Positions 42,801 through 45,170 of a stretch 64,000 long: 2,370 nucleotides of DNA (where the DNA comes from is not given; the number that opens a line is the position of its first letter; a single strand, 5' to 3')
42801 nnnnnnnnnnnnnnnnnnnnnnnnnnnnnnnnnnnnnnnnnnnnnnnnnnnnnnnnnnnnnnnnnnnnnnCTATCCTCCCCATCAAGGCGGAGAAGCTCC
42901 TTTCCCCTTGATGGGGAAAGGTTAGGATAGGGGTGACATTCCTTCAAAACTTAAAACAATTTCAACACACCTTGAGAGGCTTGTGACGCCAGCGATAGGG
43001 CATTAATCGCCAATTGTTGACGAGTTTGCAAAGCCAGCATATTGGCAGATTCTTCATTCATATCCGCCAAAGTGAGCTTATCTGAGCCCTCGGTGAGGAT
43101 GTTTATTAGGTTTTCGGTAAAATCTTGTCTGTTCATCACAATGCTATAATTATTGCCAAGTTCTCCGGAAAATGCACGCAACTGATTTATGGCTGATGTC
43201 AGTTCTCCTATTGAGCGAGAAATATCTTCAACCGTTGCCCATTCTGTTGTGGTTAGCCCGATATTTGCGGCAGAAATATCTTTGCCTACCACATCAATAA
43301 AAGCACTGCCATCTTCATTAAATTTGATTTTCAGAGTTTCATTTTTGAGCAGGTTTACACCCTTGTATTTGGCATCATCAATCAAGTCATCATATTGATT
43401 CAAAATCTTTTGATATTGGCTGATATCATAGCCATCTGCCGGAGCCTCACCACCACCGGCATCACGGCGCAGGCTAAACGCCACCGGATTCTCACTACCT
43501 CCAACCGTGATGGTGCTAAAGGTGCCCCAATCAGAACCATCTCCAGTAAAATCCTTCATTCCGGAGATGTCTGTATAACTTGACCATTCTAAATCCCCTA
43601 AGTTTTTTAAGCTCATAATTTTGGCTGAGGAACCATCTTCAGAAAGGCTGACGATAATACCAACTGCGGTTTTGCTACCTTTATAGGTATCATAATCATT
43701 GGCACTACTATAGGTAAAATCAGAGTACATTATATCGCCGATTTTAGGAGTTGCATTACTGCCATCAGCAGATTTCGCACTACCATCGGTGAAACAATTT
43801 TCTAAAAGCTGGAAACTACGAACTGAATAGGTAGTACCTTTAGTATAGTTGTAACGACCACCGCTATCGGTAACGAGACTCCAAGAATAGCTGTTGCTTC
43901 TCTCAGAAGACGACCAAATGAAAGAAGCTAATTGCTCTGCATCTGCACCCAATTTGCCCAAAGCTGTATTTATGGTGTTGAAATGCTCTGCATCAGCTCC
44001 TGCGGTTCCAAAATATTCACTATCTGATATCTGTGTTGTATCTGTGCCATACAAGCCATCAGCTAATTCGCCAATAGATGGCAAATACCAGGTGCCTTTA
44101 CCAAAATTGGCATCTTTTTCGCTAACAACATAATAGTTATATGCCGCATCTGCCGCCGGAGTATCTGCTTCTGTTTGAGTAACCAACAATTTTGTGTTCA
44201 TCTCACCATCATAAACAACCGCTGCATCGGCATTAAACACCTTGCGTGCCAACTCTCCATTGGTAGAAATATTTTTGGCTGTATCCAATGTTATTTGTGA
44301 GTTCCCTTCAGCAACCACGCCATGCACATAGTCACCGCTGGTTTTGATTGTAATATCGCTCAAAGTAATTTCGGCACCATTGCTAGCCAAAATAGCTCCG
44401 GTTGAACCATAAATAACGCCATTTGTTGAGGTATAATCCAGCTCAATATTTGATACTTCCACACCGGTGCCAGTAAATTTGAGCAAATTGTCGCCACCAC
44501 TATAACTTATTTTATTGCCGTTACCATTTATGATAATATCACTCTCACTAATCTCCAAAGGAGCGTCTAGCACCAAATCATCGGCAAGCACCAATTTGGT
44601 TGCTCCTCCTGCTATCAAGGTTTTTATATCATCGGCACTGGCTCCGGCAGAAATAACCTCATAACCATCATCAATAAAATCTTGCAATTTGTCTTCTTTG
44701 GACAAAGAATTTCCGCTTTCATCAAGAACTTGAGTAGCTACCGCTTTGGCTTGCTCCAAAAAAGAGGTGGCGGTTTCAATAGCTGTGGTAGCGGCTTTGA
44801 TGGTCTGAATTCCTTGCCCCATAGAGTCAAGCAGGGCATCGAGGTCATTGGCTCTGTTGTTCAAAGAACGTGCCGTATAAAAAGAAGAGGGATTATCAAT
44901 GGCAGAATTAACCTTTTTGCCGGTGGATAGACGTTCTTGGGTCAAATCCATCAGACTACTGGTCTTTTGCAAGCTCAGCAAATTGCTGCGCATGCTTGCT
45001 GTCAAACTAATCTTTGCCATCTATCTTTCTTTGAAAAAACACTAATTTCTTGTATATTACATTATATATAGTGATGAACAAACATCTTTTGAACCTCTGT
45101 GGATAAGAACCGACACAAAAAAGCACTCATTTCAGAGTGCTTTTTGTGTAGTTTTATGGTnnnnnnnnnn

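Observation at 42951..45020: Solitary giant flagellin (689 aa) with a beta-helix-like central domain and GC-rich coding segments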

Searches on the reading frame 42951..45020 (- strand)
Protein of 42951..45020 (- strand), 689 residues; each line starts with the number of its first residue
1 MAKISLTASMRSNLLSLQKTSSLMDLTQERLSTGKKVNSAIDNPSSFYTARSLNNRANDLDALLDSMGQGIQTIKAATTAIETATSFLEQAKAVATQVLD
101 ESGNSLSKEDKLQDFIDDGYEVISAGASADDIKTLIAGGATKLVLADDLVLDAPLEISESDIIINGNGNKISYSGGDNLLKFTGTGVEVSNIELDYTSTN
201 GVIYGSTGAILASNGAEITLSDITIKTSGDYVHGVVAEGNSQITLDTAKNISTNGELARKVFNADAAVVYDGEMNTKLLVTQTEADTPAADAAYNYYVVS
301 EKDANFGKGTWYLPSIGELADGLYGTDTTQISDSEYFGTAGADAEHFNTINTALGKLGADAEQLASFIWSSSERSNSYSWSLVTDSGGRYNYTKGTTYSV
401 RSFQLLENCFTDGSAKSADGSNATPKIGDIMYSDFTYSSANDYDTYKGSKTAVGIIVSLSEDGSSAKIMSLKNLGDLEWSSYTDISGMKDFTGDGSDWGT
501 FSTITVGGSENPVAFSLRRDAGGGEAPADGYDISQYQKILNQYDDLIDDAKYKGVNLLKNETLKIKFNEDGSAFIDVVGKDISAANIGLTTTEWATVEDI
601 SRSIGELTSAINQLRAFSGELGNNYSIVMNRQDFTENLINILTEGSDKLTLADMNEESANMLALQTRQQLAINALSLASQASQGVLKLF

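Call 3: search_protein_families(library=pfam, proteins=[window:42951-45020:-], max_evalue=0.01)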
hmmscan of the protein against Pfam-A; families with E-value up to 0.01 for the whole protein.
window:42951-45020:- (689 aa): 3 families
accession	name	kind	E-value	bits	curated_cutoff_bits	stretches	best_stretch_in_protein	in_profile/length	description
PF00669.25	Flagellin_N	-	2.3e-14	54.1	26.6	1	11-116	8-112/139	Bacterial flagellin N-terminal helical region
PF00700.27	Flagellin_C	-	1.9e-09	38.2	23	1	606-689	3-86/86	Bacterial flagellin C-terminal helical region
PF07603.17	Lcl_C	-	0.00066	20.4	34.9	1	292-401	26-114/117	Lcl C-terminal domain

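Call 6: find_encoding_contigs(protein=window:42951-45020:-, flank=10000, max_places=6)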
Protein window:42951-45020:- (689 aa): 10 contigs read that carry it; 5 places shown.
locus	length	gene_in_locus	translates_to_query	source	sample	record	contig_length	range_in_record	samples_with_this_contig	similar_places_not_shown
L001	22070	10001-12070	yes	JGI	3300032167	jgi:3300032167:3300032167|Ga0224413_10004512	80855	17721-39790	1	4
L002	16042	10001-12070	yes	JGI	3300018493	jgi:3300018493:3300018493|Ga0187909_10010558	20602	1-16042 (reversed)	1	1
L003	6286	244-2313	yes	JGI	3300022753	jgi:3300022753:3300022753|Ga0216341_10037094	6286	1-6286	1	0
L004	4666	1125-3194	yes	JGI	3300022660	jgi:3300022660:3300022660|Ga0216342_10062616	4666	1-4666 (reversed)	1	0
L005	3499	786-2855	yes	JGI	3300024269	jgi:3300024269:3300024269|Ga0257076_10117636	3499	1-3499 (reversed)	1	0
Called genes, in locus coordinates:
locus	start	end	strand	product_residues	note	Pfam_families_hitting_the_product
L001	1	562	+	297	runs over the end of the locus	PF02899:Phage_int_SAM_1, PF13495:Phage_int_SAM_4 (weak), PF00589:Phage_integrase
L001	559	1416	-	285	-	PF00398:RrnaAD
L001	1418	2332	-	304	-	PF13623:SurA_N_2, PF13624:SurA_N_3, PF09312:SurA_N, PF13145:Rotamase_2, PF13616:Rotamase_3, PF00639:Rotamase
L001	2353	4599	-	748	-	PF03968:LptD_N (weak), PF04453:LptD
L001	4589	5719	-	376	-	PF03739:LptF_LptG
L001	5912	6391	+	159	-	PF01257:2Fe-2S_thioredx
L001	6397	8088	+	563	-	PF01257:2Fe-2S_thioredx (weak), PF01512:Complex1_51K, PF10531:SLBB (weak), PF22461:SLBB_2 (faint), PF10589:NADH_4Fe-4S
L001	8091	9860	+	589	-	PF00111:Fer2, PF13510:Fer2_4, PF00037:Fer4 (faint), PF12838:Fer4_7 (faint), PF10588:NADH-G_4Fe-4S_3, PF13187:Fer4_9 (weak), PF02906:Fe_hyd_lg_C, PF02256:Fe_hyd_SSU, +1 more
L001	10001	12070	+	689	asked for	PF00669:Flagellin_N, PF00700:Flagellin_C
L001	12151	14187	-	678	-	PF08323:Glyco_transf_5, PF00534:Glycos_transf_1, PF13692:Glyco_trans_1_4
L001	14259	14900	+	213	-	PF01025:GrpE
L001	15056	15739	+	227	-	PF01138:RNase_PH, PF03725:RNase_PH_C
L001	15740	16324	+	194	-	PF01725:Ham1p_like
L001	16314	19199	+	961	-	PF12705:PDDEXK_1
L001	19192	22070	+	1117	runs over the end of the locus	PF00580:UvrD-helicase, PF13245:AAA_19 (faint), PF13361:UvrD_C, PF13538:UvrD_C_2 (faint), PF12705:PDDEXK_1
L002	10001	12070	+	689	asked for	PF00669:Flagellin_N, PF00700:Flagellin_C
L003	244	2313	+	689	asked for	PF00669:Flagellin_N, PF00700:Flagellin_C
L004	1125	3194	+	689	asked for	PF00669:Flagellin_N, PF00700:Flagellin_C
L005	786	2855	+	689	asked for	PF00669:Flagellin_N, PF00700:Flagellin_C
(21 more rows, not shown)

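Call 7: find_homologous_proteins(query=window:42951-45020:-)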
Query window:42951-45020:- (689 aa): 2347 proteins with E <= 0.001 among 8000 candidates; the best 120 are listed.
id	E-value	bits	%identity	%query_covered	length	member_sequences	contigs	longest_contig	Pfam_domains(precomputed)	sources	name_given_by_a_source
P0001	0.0e+0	1437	98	100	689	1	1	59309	PF00700.28,PF00669.26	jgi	-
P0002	0.0e+0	1300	91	99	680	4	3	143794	PF00700.28,PF00669.26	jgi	-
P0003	0.0e+0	1297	90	100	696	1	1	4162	PF00700.28,PF00669.26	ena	-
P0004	0.0e+0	1286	89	100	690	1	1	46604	PF00700.28,PF00669.26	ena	-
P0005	0.0e+0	1286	89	100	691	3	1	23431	PF00700.28,PF00669.26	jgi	-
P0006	0.0e+0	1286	89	100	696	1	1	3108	PF07603.18,PF00700.28,PF00669.26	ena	-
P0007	0.0e+0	1111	87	87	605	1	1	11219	PF00700.28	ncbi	-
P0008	0.0e+0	1058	76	100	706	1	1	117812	PF00700.28,PF00669.26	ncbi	-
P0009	3.1e-294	996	89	78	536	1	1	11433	PF07603.18,PF00669.26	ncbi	-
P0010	1.6e-285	967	70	100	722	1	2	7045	PF00700.28,PF00669.26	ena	-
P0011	1.5e-284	964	100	65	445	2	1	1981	PF00700.28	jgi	-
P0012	6.9e-180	618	50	100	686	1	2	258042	PF00700.28,PF00669.26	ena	-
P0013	3.6e-174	599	48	100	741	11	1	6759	PF07603.18,PF00669.26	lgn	-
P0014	4.1e-168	579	46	100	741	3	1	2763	PF00700.28,PF00669.26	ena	-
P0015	8.7e-164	565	46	100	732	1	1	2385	PF07603.18,PF00669.26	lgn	-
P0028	6.2e-157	542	48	100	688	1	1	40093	PF20585.5,PF07603.18,PF00700.28,PF00669.26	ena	-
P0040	3.8e-153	529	46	100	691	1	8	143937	PF20585.5,PF00700.28,PF00669.26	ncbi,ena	-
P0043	8.2e-153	528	46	100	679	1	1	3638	PF20585.5,PF07603.18,PF00700.28,PF00669.26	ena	-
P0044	1.9e-152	527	45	100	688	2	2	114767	PF20585.5,PF00700.28,PF00669.26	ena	-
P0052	5.2e-150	519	52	62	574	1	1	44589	PF07603.18,PF00700.28,PF00669.26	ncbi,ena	-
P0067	4.5e-146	506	95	25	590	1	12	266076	PF00700.28,PF00669.26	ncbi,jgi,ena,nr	ncbi:MAG: hypothetical protein E7018_00360 [Alphaproteobacteria bacterium]|nr:hypothetical protein [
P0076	3.1e-144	500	44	100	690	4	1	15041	PF20585.5,PF07603.18,PF00700.28,PF00669.26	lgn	-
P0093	5.1e-141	489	41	100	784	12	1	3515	PF20585.5,PF07603.18,PF00669.26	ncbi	-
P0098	1.5e-140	488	44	100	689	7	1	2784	PF20585.5,PF07603.18,PF00700.28,PF00669.26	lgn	-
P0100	2.0e-140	487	43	70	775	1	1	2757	PF20585.5,PF07603.18,PF00700.28,PF00669.26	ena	-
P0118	7.2e-139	482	44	96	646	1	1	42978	PF20585.5,PF00700.28,PF00669.26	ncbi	-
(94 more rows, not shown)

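Call 9: find_encoding_contigs(protein=P0067, flank=10000, max_places=4)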
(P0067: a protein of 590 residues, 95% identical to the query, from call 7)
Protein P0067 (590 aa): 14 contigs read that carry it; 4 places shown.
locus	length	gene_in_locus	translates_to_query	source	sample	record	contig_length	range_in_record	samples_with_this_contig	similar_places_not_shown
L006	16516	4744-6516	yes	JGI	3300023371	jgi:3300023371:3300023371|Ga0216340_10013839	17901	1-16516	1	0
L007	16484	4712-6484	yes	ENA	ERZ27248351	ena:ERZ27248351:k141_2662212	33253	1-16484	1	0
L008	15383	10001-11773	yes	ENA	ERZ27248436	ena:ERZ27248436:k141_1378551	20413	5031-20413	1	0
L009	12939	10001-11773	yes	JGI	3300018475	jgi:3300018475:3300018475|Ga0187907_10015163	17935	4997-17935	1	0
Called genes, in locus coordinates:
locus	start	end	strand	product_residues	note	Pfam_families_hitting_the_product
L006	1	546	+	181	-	?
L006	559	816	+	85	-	-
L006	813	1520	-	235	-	PF02146:SIR2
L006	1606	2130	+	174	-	PF02677:QueH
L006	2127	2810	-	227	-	-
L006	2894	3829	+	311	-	PF00561:Abhydrolase_1, PF12146:Hydrolase_4, PF12697:Abhydrolase_6 (weak)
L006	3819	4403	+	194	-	PF00300:His_Phos_1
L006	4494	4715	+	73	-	-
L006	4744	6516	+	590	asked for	PF00669:Flagellin_N, PF00700:Flagellin_C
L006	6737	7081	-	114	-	-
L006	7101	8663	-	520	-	PF00005:ABC_tran, PF02463:SMC_N (weak), PF13401:AAA_22 (faint), PF13555:AAA_29 (faint), PF00005:ABC_tran, PF02463:SMC_N (weak), PF13304:AAA_21 (weak), PF08352:oligo_HPY (weak), +1 more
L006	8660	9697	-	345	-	PF00528:BPD_transp_1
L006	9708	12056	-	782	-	-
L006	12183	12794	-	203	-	PF00163:Ribosomal_S4, PF01479:S4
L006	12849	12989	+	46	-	-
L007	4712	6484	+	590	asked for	PF00669:Flagellin_N, PF00700:Flagellin_C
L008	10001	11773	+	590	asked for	PF00669:Flagellin_N, PF00700:Flagellin_C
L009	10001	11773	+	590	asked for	PF00669:Flagellin_N, PF00700:Flagellin_C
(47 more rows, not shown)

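Call 13: search_protein_families(library=pfam, proteins=[P0028, P0067, P0012, P0052, P0093], max_evalue=1)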
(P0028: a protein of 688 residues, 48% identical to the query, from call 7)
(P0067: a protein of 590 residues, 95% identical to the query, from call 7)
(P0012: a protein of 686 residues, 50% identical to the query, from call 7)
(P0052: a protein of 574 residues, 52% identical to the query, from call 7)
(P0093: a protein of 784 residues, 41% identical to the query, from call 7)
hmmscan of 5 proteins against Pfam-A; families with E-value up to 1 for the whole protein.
P0028 (688 aa): 5 families
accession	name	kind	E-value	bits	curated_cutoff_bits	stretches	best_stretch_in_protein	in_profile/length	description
PF00669.25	Flagellin_N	-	2.6e-08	34.5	26.6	1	12-99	8-95/139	Bacterial flagellin N-terminal helical region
PF20585.4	Pectate_lyase_5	-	3.5e-08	34.1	24.3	1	126-220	4-116/126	Putative pectate lyase-like adhesive domain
PF00700.27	Flagellin_C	-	3.8e-08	34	23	1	605-688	3-86/86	Bacterial flagellin C-terminal helical region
PF07603.17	Lcl_C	-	4.1e-07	30.7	34.9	1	260-374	21-115/117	Lcl C-terminal domain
PF04108.17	ATG17_like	-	0.0033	17.4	43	1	17-136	127-217/355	Autophagy protein ATG17-like domain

P0067 (590 aa): 2 families
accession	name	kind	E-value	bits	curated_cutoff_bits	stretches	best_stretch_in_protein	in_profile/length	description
PF00669.25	Flagellin_N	-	2.4e-13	50.8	26.6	1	11-104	8-101/139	Bacterial flagellin N-terminal helical region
PF00700.27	Flagellin_C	-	1.2e-09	38.8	23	1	507-590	3-86/86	Bacterial flagellin C-terminal helical region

P0012 (686 aa): 5 families
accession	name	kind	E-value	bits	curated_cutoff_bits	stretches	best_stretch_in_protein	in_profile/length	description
PF00669.25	Flagellin_N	-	1.5e-08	35.3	26.6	1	12-101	8-97/139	Bacterial flagellin N-terminal helical region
PF00700.27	Flagellin_C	-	2e-08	34.9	23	1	603-686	3-86/86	Bacterial flagellin C-terminal helical region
PF07603.17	Lcl_C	-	5.6e-05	23.8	34.9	1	292-408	20-115/117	Lcl C-terminal domain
PF00258.30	Flavodoxin_1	-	0.045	14.3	25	1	114-174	10-68/143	Flavodoxin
PF04108.17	ATG17_like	-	0.06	13.3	43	1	23-121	133-227/355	Autophagy protein ATG17-like domain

P0052 (574 aa): 4 families
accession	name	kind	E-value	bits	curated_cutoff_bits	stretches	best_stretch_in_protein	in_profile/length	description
PF00669.25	Flagellin_N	-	1.9e-09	38.2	26.6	1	12-100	9-97/139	Bacterial flagellin N-terminal helical region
PF00700.27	Flagellin_C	-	5e-09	36.8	23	1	489-574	1-86/86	Bacterial flagellin C-terminal helical region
PF07603.17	Lcl_C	-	2.5e-07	31.4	34.9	1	167-266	37-115/117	Lcl C-terminal domain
PF09177.16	STX6_10_61_N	-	0.41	11.7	29.4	0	468-527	36-95/99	Syntaxin 6/10/61, N-terminal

P0093 (784 aa): 8 families
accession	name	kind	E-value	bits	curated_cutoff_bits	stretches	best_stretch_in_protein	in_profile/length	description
PF00669.25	Flagellin_N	-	2.1e-09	38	26.6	1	8-121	5-116/139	Bacterial flagellin N-terminal helical region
PF20585.4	Pectate_lyase_5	-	1.2e-06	29.1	24.3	1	138-224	12-118/126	Putative pectate lyase-like adhesive domain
PF07603.17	Lcl_C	-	1.1e-05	26.2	34.9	1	382-477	40-115/117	Lcl C-terminal domain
PF00700.27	Flagellin_C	-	0.00054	20.7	23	1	701-781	3-83/86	Bacterial flagellin C-terminal helical region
PF07876.18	Dabb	-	0.11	13.6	25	0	86-142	20-68/96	Stress responsive A/B Barrel Domain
PF25432.1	FF_PRPF40A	-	0.15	12.3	27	1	128-145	20-37/60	PRPF40A-like, FF domain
PF06265.16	YutD-like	-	0.16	12.5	25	1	623-649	18-44/85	Putative antitoxin YutD-like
PF09177.16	STX6_10_61_N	-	0.36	11.8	29.4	0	29-98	19-91/99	Syntaxin 6/10/61, N-terminal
